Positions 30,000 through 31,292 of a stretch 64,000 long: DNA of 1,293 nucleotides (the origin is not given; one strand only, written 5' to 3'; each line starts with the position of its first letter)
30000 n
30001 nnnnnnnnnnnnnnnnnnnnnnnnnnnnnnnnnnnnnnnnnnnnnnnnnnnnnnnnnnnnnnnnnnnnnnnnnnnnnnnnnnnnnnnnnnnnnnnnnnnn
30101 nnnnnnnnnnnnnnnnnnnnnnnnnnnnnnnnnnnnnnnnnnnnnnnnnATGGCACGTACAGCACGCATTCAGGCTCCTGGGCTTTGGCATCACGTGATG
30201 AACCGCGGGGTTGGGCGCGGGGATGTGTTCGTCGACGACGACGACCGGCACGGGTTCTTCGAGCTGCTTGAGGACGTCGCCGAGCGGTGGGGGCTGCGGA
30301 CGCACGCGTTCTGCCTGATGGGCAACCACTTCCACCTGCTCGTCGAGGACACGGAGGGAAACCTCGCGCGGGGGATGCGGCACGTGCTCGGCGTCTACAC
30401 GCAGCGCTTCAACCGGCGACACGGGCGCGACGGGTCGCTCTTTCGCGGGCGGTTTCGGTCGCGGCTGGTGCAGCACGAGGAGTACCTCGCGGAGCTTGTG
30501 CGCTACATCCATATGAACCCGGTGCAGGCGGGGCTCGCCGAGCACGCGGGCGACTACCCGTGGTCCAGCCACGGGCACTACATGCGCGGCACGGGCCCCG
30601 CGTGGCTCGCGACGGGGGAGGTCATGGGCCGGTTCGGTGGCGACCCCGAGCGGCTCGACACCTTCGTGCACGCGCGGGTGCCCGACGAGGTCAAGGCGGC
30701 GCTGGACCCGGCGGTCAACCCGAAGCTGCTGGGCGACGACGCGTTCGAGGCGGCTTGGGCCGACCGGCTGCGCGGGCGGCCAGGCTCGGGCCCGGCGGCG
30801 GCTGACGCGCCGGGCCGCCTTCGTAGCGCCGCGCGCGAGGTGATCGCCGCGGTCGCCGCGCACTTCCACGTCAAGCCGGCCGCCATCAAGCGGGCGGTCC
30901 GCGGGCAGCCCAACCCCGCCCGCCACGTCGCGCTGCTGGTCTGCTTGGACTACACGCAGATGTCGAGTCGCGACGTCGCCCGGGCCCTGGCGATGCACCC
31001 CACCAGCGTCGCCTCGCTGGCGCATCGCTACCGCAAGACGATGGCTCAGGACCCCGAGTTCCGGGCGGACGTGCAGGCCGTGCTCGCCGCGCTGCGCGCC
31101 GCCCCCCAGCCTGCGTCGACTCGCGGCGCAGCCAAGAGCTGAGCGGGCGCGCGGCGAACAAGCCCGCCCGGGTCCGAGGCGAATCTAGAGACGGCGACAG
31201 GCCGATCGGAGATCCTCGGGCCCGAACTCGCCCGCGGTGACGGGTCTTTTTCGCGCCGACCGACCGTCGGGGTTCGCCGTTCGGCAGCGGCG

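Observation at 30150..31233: RAYT-type HUH transposase gene together with a dispersed family of REP-like 14-15-mers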

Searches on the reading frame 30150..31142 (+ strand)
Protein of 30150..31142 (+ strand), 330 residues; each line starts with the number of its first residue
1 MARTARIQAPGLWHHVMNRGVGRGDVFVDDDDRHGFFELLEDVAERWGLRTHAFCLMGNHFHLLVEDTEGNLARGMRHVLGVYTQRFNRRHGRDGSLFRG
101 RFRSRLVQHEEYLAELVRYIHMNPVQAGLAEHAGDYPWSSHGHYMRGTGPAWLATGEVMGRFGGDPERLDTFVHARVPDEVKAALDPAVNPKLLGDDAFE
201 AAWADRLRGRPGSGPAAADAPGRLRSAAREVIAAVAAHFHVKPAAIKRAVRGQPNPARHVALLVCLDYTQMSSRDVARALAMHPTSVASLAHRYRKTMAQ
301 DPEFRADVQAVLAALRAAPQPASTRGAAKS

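Call 6: search_protein_families(library=pfam, proteins=[window:30150-31142:+], max_evalue=0.01)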
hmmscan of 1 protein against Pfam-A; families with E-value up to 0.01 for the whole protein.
window:30150-31142:+ (330 aa): 2 families
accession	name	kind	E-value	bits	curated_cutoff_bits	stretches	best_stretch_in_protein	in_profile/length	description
PF01797.21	Y1_Tnp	-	4.3e-08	33.7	23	1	12-122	5-120/121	Transposase IS200 like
PF08299.17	Bac_DnaA_C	-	2.4e-05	24.7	31.5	1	230-287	3-62/69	Bacterial dnaA protein helix-turn-helix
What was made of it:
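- On TIRYT / subclass 2.1.2 Y1 HUH proteins: Pfam Y1_Tnp scores 33.7 bits against a cut-off of 23 (call 6).
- Checked: It matches Pfam Y1_Tnp at 33.7 bits (cut-off 23) and Bac_DnaA_C at 24.7 bits (below the cut-off of 31.5) (call 6).
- Gene class: Pfam Y1_Tnp above its cut-off plus a DnaA_C-like tail (call 6).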

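Call 7: search_protein_families(library=ncbifam, proteins=[window:30150-31142:+], max_evalue=0.01)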
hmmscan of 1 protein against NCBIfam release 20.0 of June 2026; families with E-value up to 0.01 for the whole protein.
window:30150-31142:+ (330 aa): 3 families
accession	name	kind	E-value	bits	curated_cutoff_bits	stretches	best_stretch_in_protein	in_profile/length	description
NF047646.1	REP_Tyr_transpos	equivalog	9.7e-22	77.4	80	1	5-139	3-146/146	REP-associated tyrosine transposase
NF006089.0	PRK08241.1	subfamily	0.0019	17.3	240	1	256-303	158-206/343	RNA polymerase subunit sigma-70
TIGR00362.1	DnaA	equivalog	0.0022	17.1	343.9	1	229-312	349-434/437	chromosomal replication initiator protein DnaA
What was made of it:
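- On Classical RAYT (NCBIfam REP_Tyr_transpos equivalog): 77.4 bits against a cut-off of 80 (call 7).
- Checked: It matches NCBIfam REP_Tyr_transpos at 77.4 bits, just under the cut-off of 80 (call 7).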

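Call 17: find_encoding_contigs(protein=window:30150-31142:+, flank=10000, max_places=6)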
Protein window:30150-31142:+ (330 aa): no gene with exactly this product is on record in the collection.

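Call 18: find_homologous_proteins(query=window:30150-31139:+)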
Query window:30150-31139:+ (330 aa): 2047 proteins with E <= 0.001 among 8000 candidates; the best 120 are listed.
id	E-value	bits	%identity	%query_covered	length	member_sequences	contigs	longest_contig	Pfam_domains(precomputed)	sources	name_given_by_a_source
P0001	5.4e-209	711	100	95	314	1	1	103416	PF08299.18,PF01797.22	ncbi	ncbi:MAG: transposase [Myxococcota bacterium]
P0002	8.9e-161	553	75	100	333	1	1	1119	PF01797.22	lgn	-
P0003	6.7e-160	550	76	98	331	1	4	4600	PF08299.18,PF01797.22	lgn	-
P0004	1.3e-115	404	61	96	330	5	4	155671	PF08299.18,PF01797.22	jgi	jgi:putative transposase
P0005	1.4e-112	394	59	98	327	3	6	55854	PF01797.22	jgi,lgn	jgi:putative transposase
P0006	1.9e-112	394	57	98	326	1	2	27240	PF08299.18,PF01797.22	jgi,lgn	jgi:putative transposase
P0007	3.0e-110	386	60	92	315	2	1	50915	PF08299.18,PF01797.22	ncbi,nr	ncbi:MAG: transposase [Deltaproteobacteria bacterium]|nr:transposase [Deltaproteobacteria bacterium]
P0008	2.3e-108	380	59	95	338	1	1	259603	PF08299.18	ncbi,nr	ncbi:MAG: transposase [Deltaproteobacteria bacterium]|nr:transposase [Deltaproteobacteria bacterium]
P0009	2.7e-108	380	56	96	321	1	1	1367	PF08299.18,PF01797.22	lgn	-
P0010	2.2e-105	370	56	95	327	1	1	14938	PF01797.22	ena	-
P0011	5.6e-105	369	58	91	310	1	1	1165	PF01797.22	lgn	-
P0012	4.4e-91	323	53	96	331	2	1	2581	PF08299.18,PF01797.22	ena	-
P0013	4.5e-91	323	52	97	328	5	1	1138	PF01797.22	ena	-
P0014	5.9e-90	320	49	98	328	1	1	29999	PF01797.22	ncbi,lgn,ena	-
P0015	1.8e-88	315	47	96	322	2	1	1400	PF08299.18,PF01797.22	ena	-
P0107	5.6e-57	211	49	64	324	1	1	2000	PF08299.18,PF01797.22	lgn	-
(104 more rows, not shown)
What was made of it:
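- More than 2000 homologs share the architecture (call 18).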

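Call 19: find_encoding_contigs(protein=P0001, flank=10000, max_places=3)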
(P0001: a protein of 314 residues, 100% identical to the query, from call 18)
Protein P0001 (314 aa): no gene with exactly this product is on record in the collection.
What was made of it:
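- Tried and rejected: Exact look-ups of the TIRYT product and of its NCBI version found nothing (calls 17, 19).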

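Call 20: find_encoding_contigs(protein=P0004, flank=10000, max_places=4)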
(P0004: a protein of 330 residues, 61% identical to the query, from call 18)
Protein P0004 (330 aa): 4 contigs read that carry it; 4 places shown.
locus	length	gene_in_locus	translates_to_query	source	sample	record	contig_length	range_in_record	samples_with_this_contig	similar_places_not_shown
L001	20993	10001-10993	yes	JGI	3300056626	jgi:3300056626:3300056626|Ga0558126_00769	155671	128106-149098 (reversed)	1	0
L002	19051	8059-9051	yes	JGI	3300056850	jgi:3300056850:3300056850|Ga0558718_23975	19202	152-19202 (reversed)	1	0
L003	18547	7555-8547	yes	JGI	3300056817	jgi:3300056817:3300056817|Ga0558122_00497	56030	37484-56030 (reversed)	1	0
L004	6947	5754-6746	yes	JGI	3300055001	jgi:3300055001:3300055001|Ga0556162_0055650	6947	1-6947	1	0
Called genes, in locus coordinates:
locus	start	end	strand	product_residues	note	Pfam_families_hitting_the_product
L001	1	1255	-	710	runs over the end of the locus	PF07715:Plug, PF00593:TonB_dep_Rec_b-barrel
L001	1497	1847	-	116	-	PF05635:23S_rRNA_IVP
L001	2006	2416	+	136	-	-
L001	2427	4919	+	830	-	-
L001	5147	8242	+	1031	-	-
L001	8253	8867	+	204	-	-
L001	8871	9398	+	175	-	-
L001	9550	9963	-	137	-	-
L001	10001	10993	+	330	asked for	PF01797:Y1_Tnp, PF08299:Bac_DnaA_C (weak)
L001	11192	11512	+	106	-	PF08299:Bac_DnaA_C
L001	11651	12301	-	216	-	-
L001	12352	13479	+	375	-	PF09835:DUF2062, PF13489:Methyltransf_23, PF00891:Methyltransf_2, PF13649:Methyltransf_25, PF13847:Methyltransf_31 (weak), PF08241:Methyltransf_11, PF08242:Methyltransf_12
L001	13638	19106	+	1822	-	PF00069:Pkinase, PF07714:PK_Tyr_Ser-Thr, PF13191:AAA_16, PF01590:GAF, PF13185:GAF_2, PF13492:GAF_3 (faint), PF00211:Guanylate_cyc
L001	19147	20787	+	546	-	PF00305:Lipoxygenase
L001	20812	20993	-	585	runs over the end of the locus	PF00305:Lipoxygenase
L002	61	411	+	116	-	PF00009:GTP_EFTU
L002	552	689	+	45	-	-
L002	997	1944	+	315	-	PF14492:EFG_III (faint), PF00679:EFG_C, PF06421:LepA_C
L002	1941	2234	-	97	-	-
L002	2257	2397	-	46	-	-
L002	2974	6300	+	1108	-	-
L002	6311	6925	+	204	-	-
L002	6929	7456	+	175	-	-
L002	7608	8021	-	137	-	-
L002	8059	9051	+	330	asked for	PF01797:Y1_Tnp, PF08299:Bac_DnaA_C (weak)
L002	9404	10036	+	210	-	-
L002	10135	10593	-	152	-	-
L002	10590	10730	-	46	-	-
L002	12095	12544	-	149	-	-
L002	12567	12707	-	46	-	-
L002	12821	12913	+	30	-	-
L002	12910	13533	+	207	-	-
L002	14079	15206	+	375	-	PF09835:DUF2062, PF13489:Methyltransf_23, PF00891:Methyltransf_2, PF13649:Methyltransf_25, PF13847:Methyltransf_31 (weak), PF08241:Methyltransf_11, PF08242:Methyltransf_12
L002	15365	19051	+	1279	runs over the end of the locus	?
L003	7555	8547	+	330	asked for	PF01797:Y1_Tnp, PF08299:Bac_DnaA_C (weak)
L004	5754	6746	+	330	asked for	PF01797:Y1_Tnp, PF08299:Bac_DnaA_C (weak)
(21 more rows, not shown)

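Call 21: find_encoding_contigs(protein=P0003, flank=10000, max_places=4)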
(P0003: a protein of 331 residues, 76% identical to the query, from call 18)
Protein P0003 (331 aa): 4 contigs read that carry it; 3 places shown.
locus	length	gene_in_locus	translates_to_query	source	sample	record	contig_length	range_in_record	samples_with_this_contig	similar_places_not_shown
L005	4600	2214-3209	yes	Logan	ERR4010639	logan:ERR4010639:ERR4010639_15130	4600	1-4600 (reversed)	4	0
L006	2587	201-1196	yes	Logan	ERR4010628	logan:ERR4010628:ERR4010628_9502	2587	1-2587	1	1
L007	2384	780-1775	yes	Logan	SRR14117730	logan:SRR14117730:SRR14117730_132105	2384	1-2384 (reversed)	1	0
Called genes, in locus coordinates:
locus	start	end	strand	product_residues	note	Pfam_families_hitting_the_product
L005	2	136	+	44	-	?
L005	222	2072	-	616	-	PF00654:Voltage_CLC, PF00571:CBS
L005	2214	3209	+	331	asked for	PF01797:Y1_Tnp, PF08299:Bac_DnaA_C (weak)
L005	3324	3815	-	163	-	PF18423:zf_CopZ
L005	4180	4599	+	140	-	?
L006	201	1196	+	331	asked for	PF01797:Y1_Tnp, PF08299:Bac_DnaA_C (weak)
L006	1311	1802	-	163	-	PF18423:zf_CopZ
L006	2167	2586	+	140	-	?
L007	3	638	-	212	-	?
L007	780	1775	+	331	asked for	PF01797:Y1_Tnp, PF08299:Bac_DnaA_C (weak)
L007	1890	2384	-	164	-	?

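Call 27: find_related_loci(query=window:30150-31139:+, collection=metagenome_contigs, flank=10000)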
Query window:30150-31139:+ (330 aa) in metagenome_contigs; peptide patterns used: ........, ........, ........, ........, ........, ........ (x = any residue, [..] = any of these).
600 stretches matched a pattern (row limit reached: there are more); 554 encode a relative of the query (tblastn E <= 1e-3); the best 80 are kept; 80 distinct loci.
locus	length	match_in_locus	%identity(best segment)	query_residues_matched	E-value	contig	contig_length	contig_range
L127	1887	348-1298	39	1-316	8e-56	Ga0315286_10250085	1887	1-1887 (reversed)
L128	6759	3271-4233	30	1-315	6e-48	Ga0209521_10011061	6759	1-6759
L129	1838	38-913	34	1-305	1e-48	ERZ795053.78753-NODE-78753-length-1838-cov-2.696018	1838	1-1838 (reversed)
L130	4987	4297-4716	55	1-140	9e-47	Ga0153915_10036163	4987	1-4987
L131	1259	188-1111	32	1-297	2e-48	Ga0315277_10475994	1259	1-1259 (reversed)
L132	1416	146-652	46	1-168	3e-47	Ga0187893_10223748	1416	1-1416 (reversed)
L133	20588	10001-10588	45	1-194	2e-45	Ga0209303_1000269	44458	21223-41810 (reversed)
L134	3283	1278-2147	35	1-306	7e-45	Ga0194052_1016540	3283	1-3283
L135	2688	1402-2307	35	1-290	1e-44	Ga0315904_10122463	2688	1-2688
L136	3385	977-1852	33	1-305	4e-44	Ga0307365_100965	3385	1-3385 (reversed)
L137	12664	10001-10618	40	1-199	6e-44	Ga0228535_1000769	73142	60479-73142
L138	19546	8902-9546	42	1-211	1e-43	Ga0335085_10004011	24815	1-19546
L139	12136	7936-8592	39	1-214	8e-44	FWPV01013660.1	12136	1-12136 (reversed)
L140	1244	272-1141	35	1-306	4e-45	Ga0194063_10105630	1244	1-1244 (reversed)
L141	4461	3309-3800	47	1-163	3e-43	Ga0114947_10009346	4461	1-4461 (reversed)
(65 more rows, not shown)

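Call 58: search_solved_structures(query=window:30150-31139:+, max_evalue=0.01, show_alignments=2)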
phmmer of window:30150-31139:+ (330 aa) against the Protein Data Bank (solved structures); distinct sequences matched with E-value up to 0.01: 0.

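Call 60: search_solved_structures(query=A4, max_evalue=1, show_alignments=1)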
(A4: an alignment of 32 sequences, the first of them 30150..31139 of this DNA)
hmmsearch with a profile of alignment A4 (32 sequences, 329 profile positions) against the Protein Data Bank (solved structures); distinct sequences matched with E-value up to 1: 12.
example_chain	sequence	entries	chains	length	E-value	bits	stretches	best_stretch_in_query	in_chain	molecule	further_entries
2hcb_A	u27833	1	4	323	1.3e-11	47.5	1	217-314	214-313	Chromosomal replication initiator protein dnaA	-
1l8q_A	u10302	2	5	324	1.3e-11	47.5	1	218-314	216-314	Chromosomal replication initiator protein dnaA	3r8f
3pvp_A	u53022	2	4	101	1.5e-10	44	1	230-324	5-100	Chromosomal replication initiator protein dnaA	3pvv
1j1v_A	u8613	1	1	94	2.5e-10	43.3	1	232-320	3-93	Chromosomal replication initiator protein dnaA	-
8btg_A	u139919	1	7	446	6.1e-10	42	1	221-319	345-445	Chromosomal replication initiator protein DnaA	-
2z4r_A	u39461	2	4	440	1.6e-06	30.8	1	221-321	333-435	Chromosomal replication initiator protein dnaA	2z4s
8qae_A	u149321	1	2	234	0.026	17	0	266-324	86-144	sc-apCC-6-SLLA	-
4er8_A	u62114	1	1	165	0.22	13.9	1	49-142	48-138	TnpArep for protein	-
7qh5_A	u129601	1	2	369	0.28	13.6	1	260-303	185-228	RNA polymerase sigma factor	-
1s3j_A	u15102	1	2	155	0.31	13.4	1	244-302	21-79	YusO protein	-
4bjm_A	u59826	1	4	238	0.39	13.1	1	201-316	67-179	AVRM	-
2xo6_A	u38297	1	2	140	1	11.8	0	34-67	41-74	TRANSPOSASE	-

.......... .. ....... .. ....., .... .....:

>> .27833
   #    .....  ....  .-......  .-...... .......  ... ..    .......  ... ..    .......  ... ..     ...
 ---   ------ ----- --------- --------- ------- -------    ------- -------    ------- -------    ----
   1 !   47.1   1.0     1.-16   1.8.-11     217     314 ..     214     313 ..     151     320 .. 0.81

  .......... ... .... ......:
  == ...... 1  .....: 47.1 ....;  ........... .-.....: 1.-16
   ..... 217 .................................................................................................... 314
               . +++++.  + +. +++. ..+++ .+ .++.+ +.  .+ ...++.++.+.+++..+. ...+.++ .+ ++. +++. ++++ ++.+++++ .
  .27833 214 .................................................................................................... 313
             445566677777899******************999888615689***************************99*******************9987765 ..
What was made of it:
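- A profile of 32 family members hits DnaA domain IV structures at E = 1e-11 (call 60).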

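Call 71: search_protein_families(library=pfam, proteins=[L002:12095-12544:-, L002:12567-12707:-, L002:10135-10593:-, L002:9404-10036:+, L002:12910-13533:+, L001:11192-11512:+, L001:9550-9963:-], max_evalue=0.01)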
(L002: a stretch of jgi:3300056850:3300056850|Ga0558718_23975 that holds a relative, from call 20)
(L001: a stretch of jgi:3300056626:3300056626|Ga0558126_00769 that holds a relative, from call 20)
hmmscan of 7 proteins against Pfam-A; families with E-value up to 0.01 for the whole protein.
L002:12095-12544:- (149 aa): 4 families
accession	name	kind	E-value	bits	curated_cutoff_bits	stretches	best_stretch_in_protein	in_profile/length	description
PF20642.2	TAF1C_HB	-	0.00048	20.6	24.8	1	54-119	48-108/208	TAF1C, helical bundle domain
PF06390.17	NESP55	-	0.00049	20.3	35.4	1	28-83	111-165/261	Neuroendocrine-specific golgi protein P55 (NESP55)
PF22807.2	TrAA12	-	0.00099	18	30.9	1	25-73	385-433/463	TrAA12-like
PF05887.16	Trypan_PARP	-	0.0064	16.9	100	1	29-79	59-111/134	Procyclic acidic repetitive protein (PARP)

L002:12567-12707:- (46 aa): 0 families

L002:10135-10593:- (152 aa): 2 families
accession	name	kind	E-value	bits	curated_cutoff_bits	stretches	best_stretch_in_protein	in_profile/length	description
PF05887.16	Trypan_PARP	-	0.0055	17.1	100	1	22-74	44-109/134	Procyclic acidic repetitive protein (PARP)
PF12226.14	Astro_capsid_p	-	0.0058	16.3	25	1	29-83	230-289/363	Turkey astrovirus capsid protein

L002:9404-10036:+ (210 aa): 0 families

L002:12910-13533:+ (207 aa): 0 families

L001:11192-11512:+ (106 aa): 2 families
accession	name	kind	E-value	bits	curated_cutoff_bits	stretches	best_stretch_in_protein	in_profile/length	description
PF08299.17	Bac_DnaA_C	-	9.2e-08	32.4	31.5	1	10-59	2-52/69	Bacterial dnaA protein helix-turn-helix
PF05402.18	PqqD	-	0.0013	19.5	23.4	0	67-98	31-63/67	Coenzyme PQQ synthesis protein D (PqqD)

L001:9550-9963:- (137 aa): 0 families
